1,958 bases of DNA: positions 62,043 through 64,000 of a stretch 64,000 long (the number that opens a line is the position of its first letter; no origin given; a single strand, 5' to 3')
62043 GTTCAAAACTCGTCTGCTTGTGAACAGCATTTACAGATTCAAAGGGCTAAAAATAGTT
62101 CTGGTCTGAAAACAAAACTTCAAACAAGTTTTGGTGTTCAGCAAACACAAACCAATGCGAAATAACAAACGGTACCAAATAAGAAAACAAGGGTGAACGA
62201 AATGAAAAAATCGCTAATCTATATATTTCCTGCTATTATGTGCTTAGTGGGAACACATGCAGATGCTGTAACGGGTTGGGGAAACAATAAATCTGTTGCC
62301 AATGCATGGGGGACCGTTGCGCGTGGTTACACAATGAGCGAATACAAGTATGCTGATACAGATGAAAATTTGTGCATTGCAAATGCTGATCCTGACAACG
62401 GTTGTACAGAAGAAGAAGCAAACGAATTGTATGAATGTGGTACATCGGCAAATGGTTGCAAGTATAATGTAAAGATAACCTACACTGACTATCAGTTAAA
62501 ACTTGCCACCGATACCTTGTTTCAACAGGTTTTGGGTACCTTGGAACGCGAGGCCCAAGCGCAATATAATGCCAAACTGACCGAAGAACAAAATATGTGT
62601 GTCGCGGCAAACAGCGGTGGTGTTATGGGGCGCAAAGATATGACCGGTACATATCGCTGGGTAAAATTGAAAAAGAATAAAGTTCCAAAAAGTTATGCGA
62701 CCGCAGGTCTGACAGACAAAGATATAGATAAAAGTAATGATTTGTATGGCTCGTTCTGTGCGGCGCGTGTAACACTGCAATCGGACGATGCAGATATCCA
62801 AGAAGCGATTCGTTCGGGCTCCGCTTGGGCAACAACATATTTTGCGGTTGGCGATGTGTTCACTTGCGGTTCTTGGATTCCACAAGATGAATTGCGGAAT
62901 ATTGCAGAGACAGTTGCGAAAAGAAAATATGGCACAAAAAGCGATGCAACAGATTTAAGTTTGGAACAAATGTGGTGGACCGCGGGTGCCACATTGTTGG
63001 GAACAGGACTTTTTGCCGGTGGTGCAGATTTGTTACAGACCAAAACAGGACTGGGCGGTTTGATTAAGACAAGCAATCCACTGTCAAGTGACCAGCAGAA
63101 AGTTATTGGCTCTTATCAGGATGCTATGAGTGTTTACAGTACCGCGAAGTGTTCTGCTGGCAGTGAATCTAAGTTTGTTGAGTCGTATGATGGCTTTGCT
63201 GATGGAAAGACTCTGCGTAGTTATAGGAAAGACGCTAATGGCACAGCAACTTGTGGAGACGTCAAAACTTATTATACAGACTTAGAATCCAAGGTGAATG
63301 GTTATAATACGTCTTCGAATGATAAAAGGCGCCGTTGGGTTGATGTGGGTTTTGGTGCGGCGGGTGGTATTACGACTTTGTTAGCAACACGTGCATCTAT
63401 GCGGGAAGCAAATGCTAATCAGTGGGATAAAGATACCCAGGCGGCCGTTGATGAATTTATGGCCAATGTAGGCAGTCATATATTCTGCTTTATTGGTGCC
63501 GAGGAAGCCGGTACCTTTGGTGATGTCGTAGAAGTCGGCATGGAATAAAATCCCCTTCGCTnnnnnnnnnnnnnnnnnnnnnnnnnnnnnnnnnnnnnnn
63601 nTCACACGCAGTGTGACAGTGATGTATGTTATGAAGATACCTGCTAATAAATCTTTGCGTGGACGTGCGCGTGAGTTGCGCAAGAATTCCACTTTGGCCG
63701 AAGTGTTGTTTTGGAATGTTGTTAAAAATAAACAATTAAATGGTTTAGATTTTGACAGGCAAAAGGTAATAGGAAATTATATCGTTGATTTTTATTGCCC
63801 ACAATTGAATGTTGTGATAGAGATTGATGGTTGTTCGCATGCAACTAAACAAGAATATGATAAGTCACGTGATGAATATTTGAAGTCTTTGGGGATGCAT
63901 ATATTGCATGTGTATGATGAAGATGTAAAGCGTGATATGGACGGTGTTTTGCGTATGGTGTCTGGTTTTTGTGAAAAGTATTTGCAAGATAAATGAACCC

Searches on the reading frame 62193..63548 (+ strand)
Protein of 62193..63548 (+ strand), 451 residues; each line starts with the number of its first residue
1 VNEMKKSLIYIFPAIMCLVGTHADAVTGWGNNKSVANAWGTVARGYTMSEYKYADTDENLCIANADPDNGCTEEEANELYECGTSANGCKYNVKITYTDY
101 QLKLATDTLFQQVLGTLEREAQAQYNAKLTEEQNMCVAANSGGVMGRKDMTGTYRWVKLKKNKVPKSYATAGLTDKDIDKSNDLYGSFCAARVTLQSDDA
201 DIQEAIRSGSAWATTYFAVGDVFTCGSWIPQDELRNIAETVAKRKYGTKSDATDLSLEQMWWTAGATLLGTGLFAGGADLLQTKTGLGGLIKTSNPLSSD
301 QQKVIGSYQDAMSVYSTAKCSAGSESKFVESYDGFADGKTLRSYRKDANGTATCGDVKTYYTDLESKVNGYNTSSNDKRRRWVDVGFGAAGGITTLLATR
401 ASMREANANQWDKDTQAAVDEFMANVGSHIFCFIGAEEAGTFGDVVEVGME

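Call 5: search_protein_families(library=pfam, proteins=[window:62193-63548:+], max_evalue=1)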
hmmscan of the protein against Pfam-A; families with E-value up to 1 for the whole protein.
window:62193-63548:+ (451 aa): 0 families

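Call 6: search_protein_families(library=ncbifam, proteins=[window:62193-63548:+], max_evalue=1)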
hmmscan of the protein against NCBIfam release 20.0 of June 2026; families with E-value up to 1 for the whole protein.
window:62193-63548:+ (451 aa): 2 families
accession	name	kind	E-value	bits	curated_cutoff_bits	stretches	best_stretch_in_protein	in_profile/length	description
TIGR03330.1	SAM_DCase_Bsu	equivalog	0.069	13.5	75.65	0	212-247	69-105/112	adenosylmethionine decarboxylase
NF040657.1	immun_SitI3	subfamily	0.08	13.4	31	1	99-131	2-36/140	SitI3 family protein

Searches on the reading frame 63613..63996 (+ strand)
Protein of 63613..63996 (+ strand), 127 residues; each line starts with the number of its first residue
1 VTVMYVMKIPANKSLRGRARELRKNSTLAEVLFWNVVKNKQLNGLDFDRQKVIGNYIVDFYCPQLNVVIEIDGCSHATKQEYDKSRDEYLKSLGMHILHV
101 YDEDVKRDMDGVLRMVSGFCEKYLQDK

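Call 18: search_protein_families(library=pfam, proteins=[window:63613-63996:+], max_evalue=0.01)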
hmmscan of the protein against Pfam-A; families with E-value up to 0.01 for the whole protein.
window:63613-63996:+ (127 aa): 4 families
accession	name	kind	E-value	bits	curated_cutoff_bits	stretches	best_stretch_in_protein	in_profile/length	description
PF04480.18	DUF559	-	5.4e-32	110.4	20.6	1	15-117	3-105/109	Protein of unknown function (DUF559)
PF21598.3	PvuRts1I-like_N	-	0.00019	22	27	1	57-93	50-86/131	Restriction endonuclease PvuRts1 I-like, N-terminal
PF18741.7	MTES_1575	-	0.00024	21.6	38.2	1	42-114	11-90/96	REase_MTES_1575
PF12180.13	EABR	-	0.002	18.1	25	1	80-93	15-28/34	TSG101 and ALIX binding domain of CEP55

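Call 52: find_encoding_contigs(protein=window:63613-63996:+, flank=10000, max_places=2)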
Protein window:63613-63996:+ (127 aa): no gene with exactly this product is on record in the collection.
